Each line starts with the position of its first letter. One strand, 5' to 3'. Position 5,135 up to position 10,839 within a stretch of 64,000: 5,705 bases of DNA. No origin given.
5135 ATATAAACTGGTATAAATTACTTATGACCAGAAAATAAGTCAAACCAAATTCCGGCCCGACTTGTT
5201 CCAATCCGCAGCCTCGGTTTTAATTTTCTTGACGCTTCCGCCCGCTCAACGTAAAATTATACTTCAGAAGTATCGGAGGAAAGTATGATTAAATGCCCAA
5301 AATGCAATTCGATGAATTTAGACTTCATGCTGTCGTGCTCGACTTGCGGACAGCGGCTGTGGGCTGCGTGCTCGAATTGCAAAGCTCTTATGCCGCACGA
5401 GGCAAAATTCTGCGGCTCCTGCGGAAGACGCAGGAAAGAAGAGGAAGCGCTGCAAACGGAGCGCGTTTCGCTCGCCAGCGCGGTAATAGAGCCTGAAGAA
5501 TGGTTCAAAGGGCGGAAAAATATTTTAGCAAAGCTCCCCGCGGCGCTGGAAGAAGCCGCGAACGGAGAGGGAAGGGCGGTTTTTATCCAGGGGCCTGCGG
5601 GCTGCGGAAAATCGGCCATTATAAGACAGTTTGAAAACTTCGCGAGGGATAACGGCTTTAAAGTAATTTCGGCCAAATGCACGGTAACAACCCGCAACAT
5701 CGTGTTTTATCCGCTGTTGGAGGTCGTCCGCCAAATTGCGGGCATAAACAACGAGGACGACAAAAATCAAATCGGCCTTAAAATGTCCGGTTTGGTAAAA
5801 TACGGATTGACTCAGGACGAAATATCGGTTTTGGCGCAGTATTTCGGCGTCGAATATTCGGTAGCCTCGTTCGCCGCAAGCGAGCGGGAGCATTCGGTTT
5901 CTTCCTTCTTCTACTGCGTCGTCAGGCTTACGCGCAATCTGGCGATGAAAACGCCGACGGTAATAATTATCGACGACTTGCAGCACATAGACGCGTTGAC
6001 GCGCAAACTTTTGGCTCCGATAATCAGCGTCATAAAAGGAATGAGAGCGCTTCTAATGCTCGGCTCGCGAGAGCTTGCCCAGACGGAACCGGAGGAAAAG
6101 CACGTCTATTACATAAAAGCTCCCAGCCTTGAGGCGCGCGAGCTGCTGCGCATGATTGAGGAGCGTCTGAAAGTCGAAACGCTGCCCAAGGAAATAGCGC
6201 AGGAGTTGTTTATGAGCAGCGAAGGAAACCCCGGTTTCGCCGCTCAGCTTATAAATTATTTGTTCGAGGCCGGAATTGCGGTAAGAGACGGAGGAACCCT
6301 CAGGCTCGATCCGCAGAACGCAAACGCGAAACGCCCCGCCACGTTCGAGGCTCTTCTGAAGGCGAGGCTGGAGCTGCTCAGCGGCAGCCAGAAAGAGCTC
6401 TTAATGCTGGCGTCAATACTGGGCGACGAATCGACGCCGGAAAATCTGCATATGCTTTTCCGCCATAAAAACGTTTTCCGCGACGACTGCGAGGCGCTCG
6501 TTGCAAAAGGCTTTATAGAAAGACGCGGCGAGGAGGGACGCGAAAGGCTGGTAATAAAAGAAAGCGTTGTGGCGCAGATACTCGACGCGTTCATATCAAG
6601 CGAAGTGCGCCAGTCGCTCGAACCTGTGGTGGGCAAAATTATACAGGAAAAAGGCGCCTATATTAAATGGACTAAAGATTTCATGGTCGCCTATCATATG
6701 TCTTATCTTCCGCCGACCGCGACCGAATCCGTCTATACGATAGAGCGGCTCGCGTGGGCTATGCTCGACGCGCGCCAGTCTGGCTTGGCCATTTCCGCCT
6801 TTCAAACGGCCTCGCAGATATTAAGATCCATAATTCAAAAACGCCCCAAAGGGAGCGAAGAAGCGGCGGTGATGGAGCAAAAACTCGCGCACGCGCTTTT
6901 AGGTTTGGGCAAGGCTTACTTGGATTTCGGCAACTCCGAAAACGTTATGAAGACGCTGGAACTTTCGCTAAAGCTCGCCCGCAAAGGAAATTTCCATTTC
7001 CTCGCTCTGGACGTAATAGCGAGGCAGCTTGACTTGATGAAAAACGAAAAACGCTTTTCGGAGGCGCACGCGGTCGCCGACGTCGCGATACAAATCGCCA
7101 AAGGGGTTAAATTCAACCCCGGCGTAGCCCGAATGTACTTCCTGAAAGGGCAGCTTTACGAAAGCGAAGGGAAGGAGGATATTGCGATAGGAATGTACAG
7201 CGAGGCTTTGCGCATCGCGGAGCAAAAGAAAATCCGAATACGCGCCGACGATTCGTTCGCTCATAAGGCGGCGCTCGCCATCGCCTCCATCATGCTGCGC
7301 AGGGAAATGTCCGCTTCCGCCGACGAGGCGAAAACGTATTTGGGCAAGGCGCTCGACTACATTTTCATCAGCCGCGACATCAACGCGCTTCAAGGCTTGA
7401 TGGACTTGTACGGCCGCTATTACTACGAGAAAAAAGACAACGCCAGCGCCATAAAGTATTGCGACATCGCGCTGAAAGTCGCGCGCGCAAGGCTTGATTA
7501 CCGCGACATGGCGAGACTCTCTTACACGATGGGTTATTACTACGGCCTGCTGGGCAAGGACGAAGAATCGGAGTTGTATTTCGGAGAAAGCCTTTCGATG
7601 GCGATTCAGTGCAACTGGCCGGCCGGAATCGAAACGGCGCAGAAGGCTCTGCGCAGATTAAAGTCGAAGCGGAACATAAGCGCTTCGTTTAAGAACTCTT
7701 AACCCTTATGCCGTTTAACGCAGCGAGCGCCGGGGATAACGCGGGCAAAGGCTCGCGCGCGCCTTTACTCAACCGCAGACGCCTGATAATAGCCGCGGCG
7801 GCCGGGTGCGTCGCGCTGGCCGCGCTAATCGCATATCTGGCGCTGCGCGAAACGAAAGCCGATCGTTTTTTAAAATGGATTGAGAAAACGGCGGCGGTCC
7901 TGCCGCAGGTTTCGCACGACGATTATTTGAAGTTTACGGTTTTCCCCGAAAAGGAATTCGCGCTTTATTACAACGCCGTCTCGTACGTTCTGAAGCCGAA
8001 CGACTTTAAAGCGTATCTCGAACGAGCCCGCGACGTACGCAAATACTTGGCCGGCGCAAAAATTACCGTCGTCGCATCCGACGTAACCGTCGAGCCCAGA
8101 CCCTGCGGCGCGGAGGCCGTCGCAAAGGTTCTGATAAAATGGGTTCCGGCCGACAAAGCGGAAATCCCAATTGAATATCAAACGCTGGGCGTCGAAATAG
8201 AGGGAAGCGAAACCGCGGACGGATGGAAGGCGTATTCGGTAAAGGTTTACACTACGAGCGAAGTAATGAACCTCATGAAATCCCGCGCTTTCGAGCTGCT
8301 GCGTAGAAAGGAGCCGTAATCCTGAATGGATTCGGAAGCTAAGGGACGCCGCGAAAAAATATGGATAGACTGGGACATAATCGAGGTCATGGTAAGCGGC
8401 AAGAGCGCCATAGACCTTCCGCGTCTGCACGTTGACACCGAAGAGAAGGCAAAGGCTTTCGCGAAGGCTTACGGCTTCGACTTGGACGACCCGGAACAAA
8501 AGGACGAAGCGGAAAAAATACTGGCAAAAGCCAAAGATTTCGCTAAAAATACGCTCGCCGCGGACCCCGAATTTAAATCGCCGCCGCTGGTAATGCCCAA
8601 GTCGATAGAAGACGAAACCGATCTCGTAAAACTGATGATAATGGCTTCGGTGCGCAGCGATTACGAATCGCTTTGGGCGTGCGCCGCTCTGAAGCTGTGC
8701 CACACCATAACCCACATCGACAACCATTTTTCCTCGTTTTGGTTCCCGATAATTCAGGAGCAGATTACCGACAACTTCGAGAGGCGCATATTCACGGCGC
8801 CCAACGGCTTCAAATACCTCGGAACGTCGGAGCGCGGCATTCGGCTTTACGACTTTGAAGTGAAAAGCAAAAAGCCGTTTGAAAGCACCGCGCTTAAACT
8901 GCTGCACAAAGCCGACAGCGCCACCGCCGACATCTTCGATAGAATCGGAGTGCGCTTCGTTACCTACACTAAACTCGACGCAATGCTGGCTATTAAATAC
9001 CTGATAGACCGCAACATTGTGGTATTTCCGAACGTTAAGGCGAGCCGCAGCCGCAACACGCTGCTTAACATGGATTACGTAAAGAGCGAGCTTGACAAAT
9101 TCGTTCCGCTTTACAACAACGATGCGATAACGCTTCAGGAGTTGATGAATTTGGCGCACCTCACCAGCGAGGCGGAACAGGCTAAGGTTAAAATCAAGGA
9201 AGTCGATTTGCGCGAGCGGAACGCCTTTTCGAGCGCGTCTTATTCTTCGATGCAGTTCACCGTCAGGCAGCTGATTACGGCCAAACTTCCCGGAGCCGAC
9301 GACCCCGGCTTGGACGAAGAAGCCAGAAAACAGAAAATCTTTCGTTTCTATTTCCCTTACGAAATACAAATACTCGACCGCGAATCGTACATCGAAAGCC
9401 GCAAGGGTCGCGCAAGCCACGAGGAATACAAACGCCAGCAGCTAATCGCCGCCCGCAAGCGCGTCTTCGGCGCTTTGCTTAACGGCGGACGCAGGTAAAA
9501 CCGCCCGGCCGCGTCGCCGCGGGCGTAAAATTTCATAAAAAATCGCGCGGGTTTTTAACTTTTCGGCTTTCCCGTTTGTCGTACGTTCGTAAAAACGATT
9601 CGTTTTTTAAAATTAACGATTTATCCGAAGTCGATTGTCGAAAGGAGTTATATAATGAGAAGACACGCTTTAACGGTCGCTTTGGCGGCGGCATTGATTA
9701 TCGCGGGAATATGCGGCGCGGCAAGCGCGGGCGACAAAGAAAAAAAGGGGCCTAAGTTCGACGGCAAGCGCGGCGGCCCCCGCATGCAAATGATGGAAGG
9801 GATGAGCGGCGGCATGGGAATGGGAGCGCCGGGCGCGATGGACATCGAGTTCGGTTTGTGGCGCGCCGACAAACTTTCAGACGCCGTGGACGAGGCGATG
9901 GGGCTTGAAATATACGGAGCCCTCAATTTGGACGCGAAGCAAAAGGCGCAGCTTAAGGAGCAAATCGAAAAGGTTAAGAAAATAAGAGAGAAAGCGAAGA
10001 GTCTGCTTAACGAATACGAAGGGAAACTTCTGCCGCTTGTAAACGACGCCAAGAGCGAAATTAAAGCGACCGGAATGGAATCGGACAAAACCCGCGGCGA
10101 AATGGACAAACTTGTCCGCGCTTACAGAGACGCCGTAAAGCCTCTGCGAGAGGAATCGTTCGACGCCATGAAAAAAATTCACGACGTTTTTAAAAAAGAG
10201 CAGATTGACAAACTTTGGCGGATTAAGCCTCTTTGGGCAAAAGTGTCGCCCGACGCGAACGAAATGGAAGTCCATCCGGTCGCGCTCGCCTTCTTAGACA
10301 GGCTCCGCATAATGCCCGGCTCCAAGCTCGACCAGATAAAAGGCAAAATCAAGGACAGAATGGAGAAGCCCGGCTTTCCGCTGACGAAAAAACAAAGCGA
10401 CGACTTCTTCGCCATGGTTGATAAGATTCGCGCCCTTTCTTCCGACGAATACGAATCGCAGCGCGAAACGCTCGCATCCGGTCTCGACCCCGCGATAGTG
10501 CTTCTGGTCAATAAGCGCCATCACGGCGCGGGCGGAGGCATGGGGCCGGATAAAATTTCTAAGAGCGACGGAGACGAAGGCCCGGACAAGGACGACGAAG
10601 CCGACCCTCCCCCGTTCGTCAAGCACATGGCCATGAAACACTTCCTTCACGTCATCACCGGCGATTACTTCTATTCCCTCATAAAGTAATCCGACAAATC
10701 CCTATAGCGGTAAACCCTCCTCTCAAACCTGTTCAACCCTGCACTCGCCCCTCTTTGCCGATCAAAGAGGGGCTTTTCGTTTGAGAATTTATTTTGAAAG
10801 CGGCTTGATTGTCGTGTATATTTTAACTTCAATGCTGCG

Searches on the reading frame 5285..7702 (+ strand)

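Call 10: search_protein_families(library=pfam, proteins=[window:5285-7702:+], max_evalue=0.001)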
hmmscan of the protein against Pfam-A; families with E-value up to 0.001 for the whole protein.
window:5285-7702:+ (805 aa): 9 families
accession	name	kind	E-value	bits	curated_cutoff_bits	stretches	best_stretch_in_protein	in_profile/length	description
PF13191.12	AAA_16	-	1.5e-19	71.5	32.6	1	74-246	2-155/167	AAA ATPase domain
PF13424.12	TPR_12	-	1.6e-10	41.5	30.1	1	708-773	8-75/77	Tetratricopeptide repeat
PF12773.13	DZR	-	1.2e-07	32.2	27.3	1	4-47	1-45/45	Double zinc ribbon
PF13181.12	TPR_8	-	2.1e-07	31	25.7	0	615-647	1-33/34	Tetratricopeptide repeat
PF13401.12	AAA_22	-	5.5e-06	27.1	27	0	97-241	6-99/130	AAA domain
PF01637.24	ATPase_2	-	1.7e-05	25.2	33.2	1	89-243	12-132/225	ATPase domain predominantly from Archaea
PF13240.11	Zn_Ribbon_1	-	7.2e-05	22.9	25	0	3-24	1-22/23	zinc-ribbon domain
PF10923.14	BrxC_BrxD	-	0.00015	21.3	22.2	1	76-135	29-88/414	BREX system ATP-binding protein BrxC/D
PF13604.12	AAA_30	-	0.00035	20.8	27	1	86-130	8-52/191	AAA domain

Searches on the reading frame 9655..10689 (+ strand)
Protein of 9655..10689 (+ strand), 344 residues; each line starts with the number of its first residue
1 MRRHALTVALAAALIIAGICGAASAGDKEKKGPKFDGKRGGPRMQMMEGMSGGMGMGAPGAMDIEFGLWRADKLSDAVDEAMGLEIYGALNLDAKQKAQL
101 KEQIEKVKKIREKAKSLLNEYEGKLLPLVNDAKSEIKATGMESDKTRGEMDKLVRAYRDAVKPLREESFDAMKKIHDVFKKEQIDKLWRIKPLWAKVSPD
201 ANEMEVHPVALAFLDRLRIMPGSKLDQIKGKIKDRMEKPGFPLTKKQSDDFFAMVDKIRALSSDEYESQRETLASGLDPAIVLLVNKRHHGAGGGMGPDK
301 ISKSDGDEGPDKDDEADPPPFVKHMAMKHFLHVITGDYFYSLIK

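Call 5: search_protein_families(library=ncbifam, proteins=[window:9655-10689:+], max_evalue=1)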
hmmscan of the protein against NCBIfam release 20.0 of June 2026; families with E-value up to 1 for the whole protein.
window:9655-10689:+ (344 aa): 4 families
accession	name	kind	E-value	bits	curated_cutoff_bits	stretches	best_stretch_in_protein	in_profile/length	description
NF006611.0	PRK09173.1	equivalog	0.022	14.8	195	1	91-149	30-87/159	F0F1 ATP synthase subunit B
NF002572.0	PRK02224.1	equivalog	0.028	12.7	1087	1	77-176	195-303/888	DNA double-strand break repair ATPase Rad50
NF010745.0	PRK14147.1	equivalog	0.096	12.5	184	1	95-166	43-112/172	nucleotide exchange factor GrpE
NF052533.1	SurfProtOspCBorb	equivalog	0.31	11.1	300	1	95-174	116-198/211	outer surface protein OspC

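Call 6: search_protein_families(library=pfam, proteins=[window:9655-10689:+], max_evalue=0.1)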
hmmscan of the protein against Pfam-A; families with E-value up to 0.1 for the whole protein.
window:9655-10689:+ (344 aa): 4 families
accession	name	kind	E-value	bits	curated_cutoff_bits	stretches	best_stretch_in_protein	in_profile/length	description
PF13801.11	Metal_resist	-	0.008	16.8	29.2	0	145-186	45-86/125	Heavy-metal resistance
PF21728.3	PADR1_N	-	0.012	16.4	25.7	0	245-265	9-30/60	PADR1, N-terminal helical domain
PF12652.12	CotJB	-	0.018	15.7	29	0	101-134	28-61/76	CotJB protein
PF08621.15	RPAP1_N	-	0.048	13.9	25.3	0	257-288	10-41/46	RPAP1-like, N-terminal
